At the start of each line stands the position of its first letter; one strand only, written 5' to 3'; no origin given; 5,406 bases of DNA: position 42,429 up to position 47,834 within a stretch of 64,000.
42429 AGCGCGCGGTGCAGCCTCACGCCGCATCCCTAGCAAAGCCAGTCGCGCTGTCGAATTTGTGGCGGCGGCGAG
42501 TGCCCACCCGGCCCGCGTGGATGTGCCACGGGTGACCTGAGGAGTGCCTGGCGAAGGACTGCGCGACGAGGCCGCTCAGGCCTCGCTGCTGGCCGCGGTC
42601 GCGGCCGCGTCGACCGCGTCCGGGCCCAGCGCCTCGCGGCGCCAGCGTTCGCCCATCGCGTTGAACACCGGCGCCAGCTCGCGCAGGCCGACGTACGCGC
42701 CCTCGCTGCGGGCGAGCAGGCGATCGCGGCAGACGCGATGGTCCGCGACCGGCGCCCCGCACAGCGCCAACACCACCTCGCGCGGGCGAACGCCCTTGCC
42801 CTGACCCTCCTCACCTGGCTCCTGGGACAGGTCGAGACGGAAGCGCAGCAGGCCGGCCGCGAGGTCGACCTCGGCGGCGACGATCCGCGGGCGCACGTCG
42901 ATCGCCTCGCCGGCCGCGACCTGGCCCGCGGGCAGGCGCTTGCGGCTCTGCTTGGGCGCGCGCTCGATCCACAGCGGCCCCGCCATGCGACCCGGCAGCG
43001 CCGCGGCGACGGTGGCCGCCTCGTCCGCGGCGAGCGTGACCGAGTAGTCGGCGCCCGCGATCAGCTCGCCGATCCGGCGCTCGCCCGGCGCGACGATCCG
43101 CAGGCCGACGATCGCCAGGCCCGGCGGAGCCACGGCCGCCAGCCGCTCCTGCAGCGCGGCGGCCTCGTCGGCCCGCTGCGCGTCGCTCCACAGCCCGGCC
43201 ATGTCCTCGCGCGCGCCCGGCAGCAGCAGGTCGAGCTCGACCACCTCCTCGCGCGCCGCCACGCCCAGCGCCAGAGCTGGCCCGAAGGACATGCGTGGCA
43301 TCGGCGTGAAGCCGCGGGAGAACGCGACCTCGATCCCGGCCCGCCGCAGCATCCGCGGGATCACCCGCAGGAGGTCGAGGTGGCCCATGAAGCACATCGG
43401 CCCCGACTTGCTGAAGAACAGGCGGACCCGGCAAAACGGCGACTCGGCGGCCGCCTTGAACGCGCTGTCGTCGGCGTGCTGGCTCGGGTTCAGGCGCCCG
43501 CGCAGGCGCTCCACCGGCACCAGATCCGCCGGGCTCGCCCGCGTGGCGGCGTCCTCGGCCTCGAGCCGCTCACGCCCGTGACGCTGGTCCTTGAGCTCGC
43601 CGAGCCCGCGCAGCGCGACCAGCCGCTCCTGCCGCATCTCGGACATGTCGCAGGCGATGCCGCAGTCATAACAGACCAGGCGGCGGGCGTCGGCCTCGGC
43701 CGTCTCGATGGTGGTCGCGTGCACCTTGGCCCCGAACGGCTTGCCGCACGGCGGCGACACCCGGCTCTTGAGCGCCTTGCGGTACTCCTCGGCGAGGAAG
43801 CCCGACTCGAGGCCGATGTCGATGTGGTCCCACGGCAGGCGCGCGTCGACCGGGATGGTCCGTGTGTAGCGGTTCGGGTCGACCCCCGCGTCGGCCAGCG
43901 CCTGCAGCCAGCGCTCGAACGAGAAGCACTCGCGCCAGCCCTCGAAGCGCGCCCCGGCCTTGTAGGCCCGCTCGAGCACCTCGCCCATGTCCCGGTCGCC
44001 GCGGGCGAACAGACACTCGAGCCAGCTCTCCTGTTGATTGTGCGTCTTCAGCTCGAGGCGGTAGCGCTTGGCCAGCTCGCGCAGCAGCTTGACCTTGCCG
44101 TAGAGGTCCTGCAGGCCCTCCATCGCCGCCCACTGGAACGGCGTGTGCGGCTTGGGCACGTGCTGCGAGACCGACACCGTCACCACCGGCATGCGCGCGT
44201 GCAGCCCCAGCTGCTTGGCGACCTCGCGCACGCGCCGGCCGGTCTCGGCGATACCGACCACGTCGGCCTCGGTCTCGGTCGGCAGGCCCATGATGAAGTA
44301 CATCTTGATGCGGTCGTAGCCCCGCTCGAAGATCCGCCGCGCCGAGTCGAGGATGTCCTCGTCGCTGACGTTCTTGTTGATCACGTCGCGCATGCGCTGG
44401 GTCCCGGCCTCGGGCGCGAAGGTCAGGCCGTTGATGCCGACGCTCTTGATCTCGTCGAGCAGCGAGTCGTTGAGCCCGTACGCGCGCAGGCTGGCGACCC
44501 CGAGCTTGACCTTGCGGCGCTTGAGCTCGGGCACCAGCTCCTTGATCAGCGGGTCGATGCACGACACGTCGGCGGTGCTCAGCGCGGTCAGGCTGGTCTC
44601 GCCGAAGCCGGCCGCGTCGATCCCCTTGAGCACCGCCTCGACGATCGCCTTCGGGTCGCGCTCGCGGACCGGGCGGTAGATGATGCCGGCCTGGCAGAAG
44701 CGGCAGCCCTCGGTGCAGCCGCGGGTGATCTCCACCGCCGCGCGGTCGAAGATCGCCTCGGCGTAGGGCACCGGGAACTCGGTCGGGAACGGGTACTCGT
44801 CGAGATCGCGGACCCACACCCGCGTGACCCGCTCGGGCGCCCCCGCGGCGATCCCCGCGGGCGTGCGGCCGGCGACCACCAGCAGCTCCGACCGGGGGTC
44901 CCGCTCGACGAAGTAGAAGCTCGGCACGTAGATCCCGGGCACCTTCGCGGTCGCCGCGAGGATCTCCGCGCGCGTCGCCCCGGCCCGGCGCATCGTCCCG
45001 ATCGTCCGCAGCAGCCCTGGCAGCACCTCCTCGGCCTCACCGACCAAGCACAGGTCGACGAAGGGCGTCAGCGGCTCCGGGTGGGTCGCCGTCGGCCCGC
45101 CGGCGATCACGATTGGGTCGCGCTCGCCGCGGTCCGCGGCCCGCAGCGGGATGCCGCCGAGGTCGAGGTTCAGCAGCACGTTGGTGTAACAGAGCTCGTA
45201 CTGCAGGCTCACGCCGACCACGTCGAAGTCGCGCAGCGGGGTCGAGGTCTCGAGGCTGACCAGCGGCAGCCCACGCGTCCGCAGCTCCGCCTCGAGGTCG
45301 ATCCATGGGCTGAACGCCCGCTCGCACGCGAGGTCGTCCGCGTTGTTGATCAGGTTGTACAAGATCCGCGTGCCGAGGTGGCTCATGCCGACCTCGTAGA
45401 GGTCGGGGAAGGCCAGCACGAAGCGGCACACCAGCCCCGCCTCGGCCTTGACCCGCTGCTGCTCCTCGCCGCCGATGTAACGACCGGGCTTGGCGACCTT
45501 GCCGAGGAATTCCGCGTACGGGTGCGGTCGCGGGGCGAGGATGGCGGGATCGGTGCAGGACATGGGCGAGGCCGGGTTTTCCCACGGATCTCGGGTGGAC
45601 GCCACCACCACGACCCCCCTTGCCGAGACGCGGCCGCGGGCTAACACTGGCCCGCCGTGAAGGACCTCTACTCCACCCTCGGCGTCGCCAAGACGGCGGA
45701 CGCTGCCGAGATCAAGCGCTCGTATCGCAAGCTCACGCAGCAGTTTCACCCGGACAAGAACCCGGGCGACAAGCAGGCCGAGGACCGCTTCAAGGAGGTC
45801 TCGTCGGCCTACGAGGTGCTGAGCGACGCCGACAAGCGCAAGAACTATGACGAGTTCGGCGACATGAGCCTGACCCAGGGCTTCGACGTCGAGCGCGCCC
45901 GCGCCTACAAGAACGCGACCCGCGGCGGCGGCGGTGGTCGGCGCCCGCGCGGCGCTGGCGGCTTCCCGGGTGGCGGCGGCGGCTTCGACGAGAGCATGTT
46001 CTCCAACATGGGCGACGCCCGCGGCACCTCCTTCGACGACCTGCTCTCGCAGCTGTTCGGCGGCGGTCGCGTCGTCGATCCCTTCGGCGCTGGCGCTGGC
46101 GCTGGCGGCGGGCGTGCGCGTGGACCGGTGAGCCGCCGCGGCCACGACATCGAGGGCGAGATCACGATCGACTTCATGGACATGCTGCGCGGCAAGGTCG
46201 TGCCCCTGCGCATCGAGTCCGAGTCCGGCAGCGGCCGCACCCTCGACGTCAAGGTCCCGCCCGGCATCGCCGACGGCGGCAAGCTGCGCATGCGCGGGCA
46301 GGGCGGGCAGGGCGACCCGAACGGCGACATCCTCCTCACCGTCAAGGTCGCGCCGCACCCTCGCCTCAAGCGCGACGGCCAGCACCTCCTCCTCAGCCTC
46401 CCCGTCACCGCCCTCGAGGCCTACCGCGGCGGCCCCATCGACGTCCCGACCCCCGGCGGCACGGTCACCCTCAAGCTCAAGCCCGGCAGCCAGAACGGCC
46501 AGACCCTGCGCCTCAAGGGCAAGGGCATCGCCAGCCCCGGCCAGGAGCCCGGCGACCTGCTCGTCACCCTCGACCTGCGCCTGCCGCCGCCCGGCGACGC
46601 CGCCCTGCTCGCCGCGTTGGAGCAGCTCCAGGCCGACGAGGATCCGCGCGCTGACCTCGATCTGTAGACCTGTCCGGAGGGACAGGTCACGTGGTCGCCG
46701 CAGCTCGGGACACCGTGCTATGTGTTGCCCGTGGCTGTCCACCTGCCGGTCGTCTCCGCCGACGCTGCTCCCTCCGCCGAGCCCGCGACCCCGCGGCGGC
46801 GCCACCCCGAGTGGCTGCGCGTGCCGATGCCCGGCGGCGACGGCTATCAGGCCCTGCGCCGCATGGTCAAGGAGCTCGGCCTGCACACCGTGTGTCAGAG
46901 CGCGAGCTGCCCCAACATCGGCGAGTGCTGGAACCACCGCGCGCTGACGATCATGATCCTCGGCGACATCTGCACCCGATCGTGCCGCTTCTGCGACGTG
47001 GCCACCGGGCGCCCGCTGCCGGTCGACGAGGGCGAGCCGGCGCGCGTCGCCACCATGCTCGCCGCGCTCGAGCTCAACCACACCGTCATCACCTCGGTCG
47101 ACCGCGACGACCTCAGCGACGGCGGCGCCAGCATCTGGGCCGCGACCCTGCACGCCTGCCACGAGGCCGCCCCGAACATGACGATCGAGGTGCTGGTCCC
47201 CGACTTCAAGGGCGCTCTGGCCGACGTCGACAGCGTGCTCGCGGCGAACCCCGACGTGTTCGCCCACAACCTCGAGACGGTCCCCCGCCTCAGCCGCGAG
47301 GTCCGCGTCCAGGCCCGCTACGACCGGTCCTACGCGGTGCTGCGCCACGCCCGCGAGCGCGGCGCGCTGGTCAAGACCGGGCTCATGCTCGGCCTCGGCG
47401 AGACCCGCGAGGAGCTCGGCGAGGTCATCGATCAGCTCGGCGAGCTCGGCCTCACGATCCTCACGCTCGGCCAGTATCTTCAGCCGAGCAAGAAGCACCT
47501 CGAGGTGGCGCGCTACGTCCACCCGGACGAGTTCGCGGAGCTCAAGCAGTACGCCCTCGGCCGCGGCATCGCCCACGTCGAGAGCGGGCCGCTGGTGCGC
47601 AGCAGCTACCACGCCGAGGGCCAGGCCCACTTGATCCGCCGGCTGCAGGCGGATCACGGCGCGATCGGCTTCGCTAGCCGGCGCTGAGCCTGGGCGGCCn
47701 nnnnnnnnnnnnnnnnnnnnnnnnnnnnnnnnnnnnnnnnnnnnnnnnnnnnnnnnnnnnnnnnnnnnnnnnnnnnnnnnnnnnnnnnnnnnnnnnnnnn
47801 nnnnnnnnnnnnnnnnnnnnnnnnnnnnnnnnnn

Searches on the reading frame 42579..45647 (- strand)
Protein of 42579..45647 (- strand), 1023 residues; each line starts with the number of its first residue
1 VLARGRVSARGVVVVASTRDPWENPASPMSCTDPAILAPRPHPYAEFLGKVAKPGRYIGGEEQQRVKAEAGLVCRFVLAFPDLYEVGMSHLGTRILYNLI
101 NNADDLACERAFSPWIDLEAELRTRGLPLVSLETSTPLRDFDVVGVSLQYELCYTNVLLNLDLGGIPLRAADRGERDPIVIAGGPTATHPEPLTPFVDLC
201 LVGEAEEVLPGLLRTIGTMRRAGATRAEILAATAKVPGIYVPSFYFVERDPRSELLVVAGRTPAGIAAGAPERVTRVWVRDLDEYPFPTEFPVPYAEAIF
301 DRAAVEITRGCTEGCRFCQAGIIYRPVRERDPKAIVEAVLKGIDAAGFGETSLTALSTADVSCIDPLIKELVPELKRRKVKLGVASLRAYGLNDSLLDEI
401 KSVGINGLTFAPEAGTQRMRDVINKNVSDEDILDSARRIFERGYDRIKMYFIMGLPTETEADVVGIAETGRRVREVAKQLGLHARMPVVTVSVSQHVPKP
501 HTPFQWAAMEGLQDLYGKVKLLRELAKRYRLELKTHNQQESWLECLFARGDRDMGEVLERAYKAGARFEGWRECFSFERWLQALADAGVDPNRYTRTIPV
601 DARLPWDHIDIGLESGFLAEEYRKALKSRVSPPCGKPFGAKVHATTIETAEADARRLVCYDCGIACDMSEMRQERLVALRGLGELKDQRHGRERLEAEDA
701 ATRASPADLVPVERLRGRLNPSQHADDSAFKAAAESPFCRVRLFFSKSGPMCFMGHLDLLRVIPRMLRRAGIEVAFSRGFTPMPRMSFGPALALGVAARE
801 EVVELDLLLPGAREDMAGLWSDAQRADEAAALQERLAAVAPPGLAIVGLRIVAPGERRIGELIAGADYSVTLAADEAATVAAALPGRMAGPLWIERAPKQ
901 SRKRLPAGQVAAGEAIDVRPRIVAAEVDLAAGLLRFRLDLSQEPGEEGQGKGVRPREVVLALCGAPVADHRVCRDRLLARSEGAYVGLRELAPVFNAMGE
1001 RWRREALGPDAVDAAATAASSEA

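Call 83: search_protein_families(library=pfam, proteins=[window:42579-45647:-], max_evalue=0.0001)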
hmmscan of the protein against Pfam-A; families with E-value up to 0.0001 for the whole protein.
window:42579-45647:- (1023 aa): 3 families
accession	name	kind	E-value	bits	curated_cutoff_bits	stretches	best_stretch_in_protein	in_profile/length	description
PF19864.5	Radical_SAM_N2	-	1.1e-57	194.1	29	1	92-242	1-151/151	Radical SAM proteins, N-terminal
PF10105.14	DUF2344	-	9.4e-30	104.2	23.8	1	740-903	1-142/176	Uncharacterized protein conserved in bacteria (DUF2344)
PF04055.27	Radical_SAM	-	7.8e-20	72.1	29.5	1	305-468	1-164/166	Radical SAM superfamily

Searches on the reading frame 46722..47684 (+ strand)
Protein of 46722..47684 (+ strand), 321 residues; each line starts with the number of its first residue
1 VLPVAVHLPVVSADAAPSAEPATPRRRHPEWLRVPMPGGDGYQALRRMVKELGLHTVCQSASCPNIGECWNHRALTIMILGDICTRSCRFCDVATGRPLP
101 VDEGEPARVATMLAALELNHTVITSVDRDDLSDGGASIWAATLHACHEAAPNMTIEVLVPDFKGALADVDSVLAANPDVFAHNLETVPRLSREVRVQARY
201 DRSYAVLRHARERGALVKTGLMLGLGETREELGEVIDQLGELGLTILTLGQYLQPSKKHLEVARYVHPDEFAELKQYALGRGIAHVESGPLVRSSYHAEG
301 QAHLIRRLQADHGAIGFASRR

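Call 83: search_protein_families(library=pfam, proteins=[window:46722-47684:+], max_evalue=0.0001)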
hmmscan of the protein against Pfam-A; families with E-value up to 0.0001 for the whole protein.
window:46722-47684:+ (321 aa): 2 families
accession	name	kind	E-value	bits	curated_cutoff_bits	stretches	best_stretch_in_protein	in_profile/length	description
PF04055.27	Radical_SAM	-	2.1e-17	64.2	29.5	1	78-238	1-165/166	Radical SAM superfamily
PF16881.10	LIAS_N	-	9.6e-07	29.6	27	1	23-63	56-96/96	N-terminal domain of lipoyl synthase of Radical_SAM family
